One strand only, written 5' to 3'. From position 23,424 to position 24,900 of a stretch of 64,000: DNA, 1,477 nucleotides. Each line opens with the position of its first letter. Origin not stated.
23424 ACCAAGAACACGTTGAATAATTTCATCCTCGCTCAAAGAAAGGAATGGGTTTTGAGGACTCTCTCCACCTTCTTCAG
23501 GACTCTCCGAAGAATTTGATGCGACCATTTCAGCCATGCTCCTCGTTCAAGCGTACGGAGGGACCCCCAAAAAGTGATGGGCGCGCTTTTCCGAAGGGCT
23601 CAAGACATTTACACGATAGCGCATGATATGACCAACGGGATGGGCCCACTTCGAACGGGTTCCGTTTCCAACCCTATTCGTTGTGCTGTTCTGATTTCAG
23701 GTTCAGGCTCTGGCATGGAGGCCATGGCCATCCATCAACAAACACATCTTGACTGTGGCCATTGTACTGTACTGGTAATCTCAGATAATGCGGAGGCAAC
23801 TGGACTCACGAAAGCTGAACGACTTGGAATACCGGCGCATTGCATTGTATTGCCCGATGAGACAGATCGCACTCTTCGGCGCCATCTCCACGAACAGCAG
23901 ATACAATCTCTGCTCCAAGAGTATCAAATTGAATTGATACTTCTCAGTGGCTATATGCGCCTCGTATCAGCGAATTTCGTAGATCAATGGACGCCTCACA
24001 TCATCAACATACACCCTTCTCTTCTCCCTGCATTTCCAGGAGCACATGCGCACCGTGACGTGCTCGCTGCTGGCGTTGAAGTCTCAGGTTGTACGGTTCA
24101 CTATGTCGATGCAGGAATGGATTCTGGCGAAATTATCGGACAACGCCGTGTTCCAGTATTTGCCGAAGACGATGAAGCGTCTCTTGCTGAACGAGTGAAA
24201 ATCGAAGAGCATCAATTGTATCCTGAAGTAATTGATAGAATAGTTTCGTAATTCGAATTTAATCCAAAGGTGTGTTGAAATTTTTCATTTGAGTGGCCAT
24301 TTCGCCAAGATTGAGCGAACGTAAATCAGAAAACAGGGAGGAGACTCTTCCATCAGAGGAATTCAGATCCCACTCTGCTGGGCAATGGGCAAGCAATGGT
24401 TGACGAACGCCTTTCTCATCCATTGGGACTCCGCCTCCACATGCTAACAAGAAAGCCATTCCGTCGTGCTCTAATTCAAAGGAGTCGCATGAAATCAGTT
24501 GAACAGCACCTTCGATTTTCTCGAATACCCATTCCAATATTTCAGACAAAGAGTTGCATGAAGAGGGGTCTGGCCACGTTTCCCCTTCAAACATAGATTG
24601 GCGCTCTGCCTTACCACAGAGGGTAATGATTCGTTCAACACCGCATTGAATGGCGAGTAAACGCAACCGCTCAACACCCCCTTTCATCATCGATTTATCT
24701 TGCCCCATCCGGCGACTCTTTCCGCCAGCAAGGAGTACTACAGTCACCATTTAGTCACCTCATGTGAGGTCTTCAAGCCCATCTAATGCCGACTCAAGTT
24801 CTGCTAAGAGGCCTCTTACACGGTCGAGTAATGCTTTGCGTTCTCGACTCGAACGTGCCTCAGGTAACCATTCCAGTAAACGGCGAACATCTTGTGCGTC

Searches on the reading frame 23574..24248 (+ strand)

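Call 45: search_protein_families(library=pfam, proteins=[window:23574-24248:+], max_evalue=0.0001)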
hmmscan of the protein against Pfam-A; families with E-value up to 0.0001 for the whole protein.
window:23574-24248:+ (225 aa): 1 family
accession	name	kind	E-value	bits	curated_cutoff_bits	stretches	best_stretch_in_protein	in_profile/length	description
PF00551.24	Formyl_trans_N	-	6e-51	173.2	26.1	1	36-220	2-181/181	Formyl transferase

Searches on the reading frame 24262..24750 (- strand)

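Call 45: search_protein_families(library=pfam, proteins=[window:24262-24750:-], max_evalue=0.0001)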
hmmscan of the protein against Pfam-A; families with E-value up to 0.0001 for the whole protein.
window:24262-24750:- (163 aa): 1 family
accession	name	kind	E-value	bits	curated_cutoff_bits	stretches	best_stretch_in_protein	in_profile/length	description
PF12804.13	NTP_transf_3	-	1.9e-07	31.9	27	1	4-123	1-135/160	MobA-like NTP transferase domain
